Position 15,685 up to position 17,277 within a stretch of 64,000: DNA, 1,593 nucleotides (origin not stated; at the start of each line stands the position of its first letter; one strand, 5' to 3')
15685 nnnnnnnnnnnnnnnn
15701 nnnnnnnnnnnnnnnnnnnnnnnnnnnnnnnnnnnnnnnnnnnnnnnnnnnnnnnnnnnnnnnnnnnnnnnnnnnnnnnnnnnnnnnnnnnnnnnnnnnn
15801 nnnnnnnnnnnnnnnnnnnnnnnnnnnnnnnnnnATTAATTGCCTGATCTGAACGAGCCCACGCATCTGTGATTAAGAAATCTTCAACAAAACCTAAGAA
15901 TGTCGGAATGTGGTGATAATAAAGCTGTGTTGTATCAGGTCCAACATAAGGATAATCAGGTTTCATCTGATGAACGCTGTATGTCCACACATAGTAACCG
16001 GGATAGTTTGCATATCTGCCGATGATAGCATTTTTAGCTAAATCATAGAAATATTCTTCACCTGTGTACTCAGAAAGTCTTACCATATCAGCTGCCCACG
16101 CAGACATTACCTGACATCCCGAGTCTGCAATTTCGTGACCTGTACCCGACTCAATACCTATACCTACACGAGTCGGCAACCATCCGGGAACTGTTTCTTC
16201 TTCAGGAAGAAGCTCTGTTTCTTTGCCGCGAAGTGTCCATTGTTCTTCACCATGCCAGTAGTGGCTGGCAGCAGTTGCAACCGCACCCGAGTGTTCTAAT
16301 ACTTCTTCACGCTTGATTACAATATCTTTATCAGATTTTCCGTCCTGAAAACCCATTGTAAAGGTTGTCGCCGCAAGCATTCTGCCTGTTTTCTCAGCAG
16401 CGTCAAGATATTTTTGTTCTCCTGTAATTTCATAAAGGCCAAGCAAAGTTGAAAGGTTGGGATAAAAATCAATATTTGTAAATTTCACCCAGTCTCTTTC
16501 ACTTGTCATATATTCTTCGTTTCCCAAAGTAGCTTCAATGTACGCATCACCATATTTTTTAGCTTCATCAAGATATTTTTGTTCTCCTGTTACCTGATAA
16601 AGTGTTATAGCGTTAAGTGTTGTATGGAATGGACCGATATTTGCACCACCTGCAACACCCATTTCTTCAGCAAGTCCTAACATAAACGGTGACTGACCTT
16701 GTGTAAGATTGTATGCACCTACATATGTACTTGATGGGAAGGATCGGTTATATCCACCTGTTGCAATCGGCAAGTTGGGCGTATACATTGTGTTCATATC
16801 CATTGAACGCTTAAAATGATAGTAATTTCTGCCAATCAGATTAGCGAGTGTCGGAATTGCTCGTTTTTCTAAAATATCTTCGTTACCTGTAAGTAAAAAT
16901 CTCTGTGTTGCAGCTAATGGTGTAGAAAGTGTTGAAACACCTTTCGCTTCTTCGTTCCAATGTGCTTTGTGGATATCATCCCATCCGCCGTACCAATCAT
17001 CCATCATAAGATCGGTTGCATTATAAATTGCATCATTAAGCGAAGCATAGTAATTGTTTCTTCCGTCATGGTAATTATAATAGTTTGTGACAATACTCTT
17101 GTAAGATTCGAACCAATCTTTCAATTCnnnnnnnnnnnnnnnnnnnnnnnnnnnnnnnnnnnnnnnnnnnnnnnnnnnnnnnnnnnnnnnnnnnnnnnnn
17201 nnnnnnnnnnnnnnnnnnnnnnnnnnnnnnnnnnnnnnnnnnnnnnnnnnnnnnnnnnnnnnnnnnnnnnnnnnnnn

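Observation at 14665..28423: Paralogous giant secreted proteins with an uncharacterized ~850-aa core flanked by binding modules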

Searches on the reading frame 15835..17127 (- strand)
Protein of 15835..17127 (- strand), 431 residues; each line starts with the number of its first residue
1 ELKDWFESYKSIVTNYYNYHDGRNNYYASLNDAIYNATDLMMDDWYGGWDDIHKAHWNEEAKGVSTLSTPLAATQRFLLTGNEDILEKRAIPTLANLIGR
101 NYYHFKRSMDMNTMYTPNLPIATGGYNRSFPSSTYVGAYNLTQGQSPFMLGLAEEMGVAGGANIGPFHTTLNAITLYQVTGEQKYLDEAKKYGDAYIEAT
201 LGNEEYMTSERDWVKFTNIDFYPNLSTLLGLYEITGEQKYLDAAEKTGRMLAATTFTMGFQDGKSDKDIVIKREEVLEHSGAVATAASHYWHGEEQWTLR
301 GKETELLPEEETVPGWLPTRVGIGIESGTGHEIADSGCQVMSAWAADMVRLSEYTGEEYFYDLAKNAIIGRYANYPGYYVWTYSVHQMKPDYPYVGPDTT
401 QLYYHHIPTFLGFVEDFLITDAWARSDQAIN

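Call 49: search_protein_representatives(alignment_id=A3)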
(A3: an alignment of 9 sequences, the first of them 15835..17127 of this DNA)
Query: 9 sequences, 435 profile positions. Proteins with E-value up to 0.001 (for the whole library): 641; up to 1e-10: 436; up to 1e-30: 325. The best 150 are listed.
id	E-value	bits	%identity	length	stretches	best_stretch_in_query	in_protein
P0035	1.2e-181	621.2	-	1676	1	2-435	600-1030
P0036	2.2e-175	600.6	-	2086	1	2-434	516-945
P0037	1.2e-168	578.4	-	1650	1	2-434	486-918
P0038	5.1e-167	573.0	-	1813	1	3-435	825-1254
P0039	4.8e-166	569.8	-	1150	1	2-435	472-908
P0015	6.1e-165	566.2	-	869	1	2-435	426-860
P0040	1.8e-157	541.6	-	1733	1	2-434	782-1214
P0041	2.5e-157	541.1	-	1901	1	3-435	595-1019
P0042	2.6e-157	541.0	-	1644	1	2-435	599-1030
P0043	7.3e-153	526.4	-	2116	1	3-435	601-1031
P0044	3.8e-151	520.7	-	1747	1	2-434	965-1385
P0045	1.9e-150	518.4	-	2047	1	2-435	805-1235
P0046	4.5e-150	517.2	-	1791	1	2-435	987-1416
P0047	1.5e-149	515.5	-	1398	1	2-435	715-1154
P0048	1.8e-149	515.2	-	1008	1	2-435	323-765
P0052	1.1e-140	486.2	-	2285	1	2-435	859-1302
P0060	1.5e-133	462.7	-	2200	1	3-434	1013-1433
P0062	1.1e-132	459.9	-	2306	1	3-435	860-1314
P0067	8.9e-130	450.3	-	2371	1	2-434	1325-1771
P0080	5.4e-117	408.2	-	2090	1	2-434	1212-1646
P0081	3.3e-116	405.6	-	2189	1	2-435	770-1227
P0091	5.3e-111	388.4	-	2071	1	3-435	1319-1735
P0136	9.7e-88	311.8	-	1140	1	2-434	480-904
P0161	1.9e-80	287.7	-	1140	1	3-435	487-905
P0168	1.3e-78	281.8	-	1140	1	3-435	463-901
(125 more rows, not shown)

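Call 50: predict_structure(alignment_id=A2)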
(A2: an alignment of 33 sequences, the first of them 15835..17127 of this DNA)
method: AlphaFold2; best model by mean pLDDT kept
length: 431 residues; sequences in the alignment: 33
mean_pLDDT: 84.9   pTM: 0.88
mean pLDDT of the five models: 84.9, 83.0, 80.5, 79.7, 76.3
residues with pLDDT >= 90: 202; 70-90: 172; 50-70: 52; < 50: 5
segments of 3 or more residues with pLDDT < 50: none
pLDDT, mean of each block of 10 residues (from residue 1): 77 88 85 95 94 90 89 94 97 92 80 72 82 93 92 90 72 94 96 92 77 63 88 97 93 81 82 83 59 76 74 88 72 56 84 96 87 88 85 86 89 92 93 74
secondary structure, 60 per line:
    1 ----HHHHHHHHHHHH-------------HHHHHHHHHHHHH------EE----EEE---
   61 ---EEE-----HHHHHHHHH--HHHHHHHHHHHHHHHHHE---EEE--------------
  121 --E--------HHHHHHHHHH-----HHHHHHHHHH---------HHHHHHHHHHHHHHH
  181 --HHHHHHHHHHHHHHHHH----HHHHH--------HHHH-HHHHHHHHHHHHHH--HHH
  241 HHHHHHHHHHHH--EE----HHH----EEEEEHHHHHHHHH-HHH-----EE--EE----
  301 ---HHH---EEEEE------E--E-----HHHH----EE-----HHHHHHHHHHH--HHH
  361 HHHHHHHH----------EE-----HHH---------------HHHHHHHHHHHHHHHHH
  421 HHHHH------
elements in order: H5-16 H30-42 E55-57 E64-66 H72-80 H83-99 E104-106 H132-141 H147-156 H166-180 H183-199 H204-208 H217-220 H222-235 H238-252 E268-272 H273-281 E310-314 H330-333 H345-355 H358-368 H404-425

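Call 52: fold_search(model_id=the predicted structure, library=pdb)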
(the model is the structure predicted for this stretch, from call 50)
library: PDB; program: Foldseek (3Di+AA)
matches with E <= 10: 417; with E <= 0.001: 22
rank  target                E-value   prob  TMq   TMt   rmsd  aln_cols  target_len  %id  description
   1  5zig_C                3.6e-05  1.00  0.30  0.31  15.3       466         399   12  The Structure of cellobiose 2-epimerase from Spirochaeta thermophila DSM 6192 (released 2019-04-10)
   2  5zhb_B                1.0e-04  1.00  0.30  0.32  14.4       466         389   12  Structure of Cellobiose 2-Epimerase from Bacillus thermoamylovorans B4167 (released 2019-06-19)
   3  1fp3_A                1.0e-04  1.00  0.30  0.32  15.8       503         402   10  CRYSTAL STRUCTURE OF N-ACYL-D-GLUCOSAMINE 2-EPIMERASE FROM PORCINE KIDNEY (released 2000-11-22)
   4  3gt5                  1.3e-04  1.00  0.45  0.48   8.4       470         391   10  Crystal structure of an N-acetylglucosamine 2-epimerase family protein from Xylella fastidiosa (released 2009-04-14)
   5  7d5g_A                1.3e-04  1.00  0.27  0.29  14.6       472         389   10  Crystal structure of the CsCE with ligand to have a insight into the catalytic mechanism (released 2021-12-01)
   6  5zig_A                1.4e-04  1.00  0.45  0.47   9.0       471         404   13  The Structure of cellobiose 2-epimerase from Spirochaeta thermophila DSM 6192 (released 2019-04-10)
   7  4z4l                  1.5e-04  1.00  0.26  0.28  17.0       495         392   10  Crystal Structure of cellobiose 2-epimerase from Caldicellulosiruptor saccharolyticus DSM 8903 (released 2016-04-13)
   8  5x32_B                1.8e-04  1.00  0.46  0.50   9.3       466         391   10  Crystal structure of D-mannose isomerase (released 2018-02-07)
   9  8wbu                  1.8e-04  1.00  0.26  0.27  16.8       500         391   10  The crystal structure of circular mannose with mutant H247F of the cellobiose 2-epimerase from Caldicellulosiruptor sacc (released 2023-10-25)
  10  4mu9_B                2.2e-04  1.00  0.34  0.40  10.1       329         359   14  Crystal structure of a putative glycosylhydrolase (BT_3782) from Bacteroides thetaiotaomicron VPI-5482 at 1.89 A resol (released 2013-10-09)
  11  5zig_D                2.2e-04  1.00  0.44  0.47   9.2       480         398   12  The Structure of cellobiose 2-epimerase from Spirochaeta thermophila DSM 6192 (released 2019-04-10)
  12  3vw5_A                2.6e-04  1.00  0.46  0.51   7.7       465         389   10  Crystal structure of sugar epimerase from ruminal bacterium (released 2013-06-26)
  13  3wkg_A                3.7e-04  1.00  0.30  0.31  16.2       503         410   10  Crystal structure of cellobiose 2-epimerase in complex with glucosylmannose (released 2013-12-25)
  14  5zhb_A                4.5e-04  0.99  0.29  0.31  14.1       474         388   11  Structure of Cellobiose 2-Epimerase from Bacillus thermoamylovorans B4167 (released 2019-06-19)
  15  4mu9_A                4.8e-04  1.00  0.32  0.37   7.1       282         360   16  Crystal structure of a putative glycosylhydrolase (BT_3782) from Bacteroides thetaiotaomicron VPI-5482 at 1.89 A resol (released 2013-10-09)
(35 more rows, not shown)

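Call 57: find_homologous_proteins(query=A3, max_evalue=1e-10)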
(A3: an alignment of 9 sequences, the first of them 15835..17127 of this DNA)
Query A3 (9 sequences) (431 aa, profile of the alignment): 8 proteins with E <= 1e-10 among 6737 candidates.
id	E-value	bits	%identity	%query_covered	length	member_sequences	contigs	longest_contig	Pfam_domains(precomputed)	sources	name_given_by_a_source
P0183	3.6e-166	572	42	94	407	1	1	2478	-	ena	-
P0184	4.5e-103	364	31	94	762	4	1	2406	-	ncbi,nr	ncbi:MAG: hypothetical protein IKJ55_08440, partial [Clostridia bacterium]|nr:hypothetical protein [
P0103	1.5e-100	356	36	83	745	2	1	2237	-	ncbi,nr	ncbi:MAG: hypothetical protein IJN39_00440, partial [Clostridia bacterium]|nr:hypothetical protein [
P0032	1.1e-99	353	40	59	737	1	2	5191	-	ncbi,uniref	ncbi:hypothetical protein SAMN02799630_06118, partial [Paenibacillus sp. UNCCL117]|uniref:hypothetic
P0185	1.4e-62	231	33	61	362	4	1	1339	-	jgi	jgi:hypothetical protein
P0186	3.5e-45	173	40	30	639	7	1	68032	-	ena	-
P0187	4.5e-35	140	38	34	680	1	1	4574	-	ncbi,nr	ncbi:hypothetical protein HQ520_09360, partial [bacterium]|nr:hypothetical protein [bacterium]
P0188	4.8e-14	71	100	10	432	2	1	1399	-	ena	-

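Call 58: list_cluster_members(proteins=[P0036, P0043, P0052, P0062, P0067, P0081, P0060, P0045, P0091, P0080])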
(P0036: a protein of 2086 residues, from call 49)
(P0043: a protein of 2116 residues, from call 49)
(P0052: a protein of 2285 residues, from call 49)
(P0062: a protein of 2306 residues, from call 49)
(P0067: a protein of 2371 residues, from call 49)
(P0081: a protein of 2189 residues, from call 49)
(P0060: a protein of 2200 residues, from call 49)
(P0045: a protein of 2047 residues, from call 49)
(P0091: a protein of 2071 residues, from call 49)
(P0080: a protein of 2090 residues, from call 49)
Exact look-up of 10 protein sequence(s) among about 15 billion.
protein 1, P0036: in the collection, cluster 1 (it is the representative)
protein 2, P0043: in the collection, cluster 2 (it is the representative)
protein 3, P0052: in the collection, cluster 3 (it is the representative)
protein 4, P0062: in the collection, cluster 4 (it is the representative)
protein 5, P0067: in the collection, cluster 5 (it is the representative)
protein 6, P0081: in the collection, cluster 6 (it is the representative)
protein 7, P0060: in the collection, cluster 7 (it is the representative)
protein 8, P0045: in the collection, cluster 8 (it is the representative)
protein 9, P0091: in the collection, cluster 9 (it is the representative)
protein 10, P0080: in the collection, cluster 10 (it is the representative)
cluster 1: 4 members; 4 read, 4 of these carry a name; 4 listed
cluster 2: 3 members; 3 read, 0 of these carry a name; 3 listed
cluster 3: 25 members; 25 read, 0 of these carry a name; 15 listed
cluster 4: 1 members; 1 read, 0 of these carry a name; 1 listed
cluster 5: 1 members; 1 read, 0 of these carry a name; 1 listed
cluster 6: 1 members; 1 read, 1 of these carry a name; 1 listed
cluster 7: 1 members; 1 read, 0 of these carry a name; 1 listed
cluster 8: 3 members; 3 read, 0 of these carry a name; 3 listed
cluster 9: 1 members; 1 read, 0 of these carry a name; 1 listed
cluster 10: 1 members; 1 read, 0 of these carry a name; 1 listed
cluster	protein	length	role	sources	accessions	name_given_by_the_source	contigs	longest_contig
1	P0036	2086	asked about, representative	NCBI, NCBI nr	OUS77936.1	hypothetical protein B1748_03970 [Paenibacillus sp. MY03]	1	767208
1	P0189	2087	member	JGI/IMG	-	hypothetical protein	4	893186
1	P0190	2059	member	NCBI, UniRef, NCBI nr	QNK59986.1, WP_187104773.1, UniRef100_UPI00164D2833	S-layer homology domain-containing protein [Paenibacillus sp. PAMC21692] | S-layer homology domain-containing protein n=1 Tax=Paenibacillus sp. PAMC21692 ...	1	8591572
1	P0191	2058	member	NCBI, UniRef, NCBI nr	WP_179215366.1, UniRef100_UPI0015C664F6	S-layer homology domain-containing protein [Paenibacillus sp. MY03] | S-layer homology domain-containing protein n=1 Tax=Paenibacillus sp. MY03 TaxID=302980 ...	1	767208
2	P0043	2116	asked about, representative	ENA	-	-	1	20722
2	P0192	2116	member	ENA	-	-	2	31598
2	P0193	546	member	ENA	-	-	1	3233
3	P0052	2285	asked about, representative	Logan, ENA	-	-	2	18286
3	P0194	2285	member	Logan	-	-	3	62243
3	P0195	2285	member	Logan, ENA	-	-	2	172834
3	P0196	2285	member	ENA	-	-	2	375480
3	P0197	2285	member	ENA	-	-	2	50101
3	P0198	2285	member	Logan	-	-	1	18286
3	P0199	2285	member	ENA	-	-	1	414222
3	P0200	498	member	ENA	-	-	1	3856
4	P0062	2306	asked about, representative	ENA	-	-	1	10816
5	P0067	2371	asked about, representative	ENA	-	-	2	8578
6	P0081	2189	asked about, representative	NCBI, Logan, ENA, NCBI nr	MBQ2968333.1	MAG: hypothetical protein IJE10_09470 [Clostridia bacterium] | hypothetical protein [Clostridia bacterium]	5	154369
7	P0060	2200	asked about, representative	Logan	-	-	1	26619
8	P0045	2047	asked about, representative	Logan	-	-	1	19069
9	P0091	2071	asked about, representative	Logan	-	-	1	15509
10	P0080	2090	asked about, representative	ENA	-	-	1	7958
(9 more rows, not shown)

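Call 89: search_protein_families(library=pfam, alignment_id=A6, max_evalue=0.001)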
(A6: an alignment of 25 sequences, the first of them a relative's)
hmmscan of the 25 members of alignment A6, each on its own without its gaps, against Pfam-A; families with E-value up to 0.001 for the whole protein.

A. member 1, P0036 (2086 aa): 2 families
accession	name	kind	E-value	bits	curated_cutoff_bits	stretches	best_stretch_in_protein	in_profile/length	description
PF00395.25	SLH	-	4e-39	132.8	20.8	3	2026-2070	1-44/44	S-layer homology domain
PF13306.12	LRR_5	-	2.9e-10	40.5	27.7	1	1568-1628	1-62/127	BspA type Leucine rich repeat region (6 copies)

B. families by the number of members that match (of 25 scanned): 22 families
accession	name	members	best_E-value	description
PF07833.16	Cu_amine_oxidN1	11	4.2e-39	Copper amine oxidase N-terminal domain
PF13385.13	Laminin_G_3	5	4.8e-41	Concanavalin A-like lectin/glucanases superfamily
PF07944.18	Beta-AFase-like_GH127_cat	5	7.7e-05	Beta-L-arabinofuranosidase, GH127 catalytic domain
PF25275.1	Golvesin_C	4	4.7e-55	Golvesin C-terminal domain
PF00395.25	SLH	3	4e-39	S-layer homology domain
PF10102.14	DUF2341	3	1.7e-18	Domain of unknown function (DUF2341)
PF02210.31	Laminin_G_2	3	8.6e-08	Laminin G domain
PF10633.15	NPCBM_assoc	2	2.8e-18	NPCBM-associated, NEW3 domain of alpha-galactosidase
PF06439.18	3keto-disac_hyd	2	2.7e-17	3-keto-disaccharide hydrolase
PF00754.31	F5_F8_type_C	2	4.3e-14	F5/8 type C domain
PF22633.2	F5_F8_type_C_2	2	7e-11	NedA-like, galactose-binding domain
PF13205.12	Big_5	2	1.2e-09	Bacterial Ig-like domain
PF19763.6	DUF6250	2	1.6e-07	Domain of unknown function (DUF6250)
PF00041.27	fn3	2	2.8e-06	Fibronectin type III domain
PF09479.16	Flg_new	1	1.4e-37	Listeria-Bacteroides repeat domain (List_Bact_rpt)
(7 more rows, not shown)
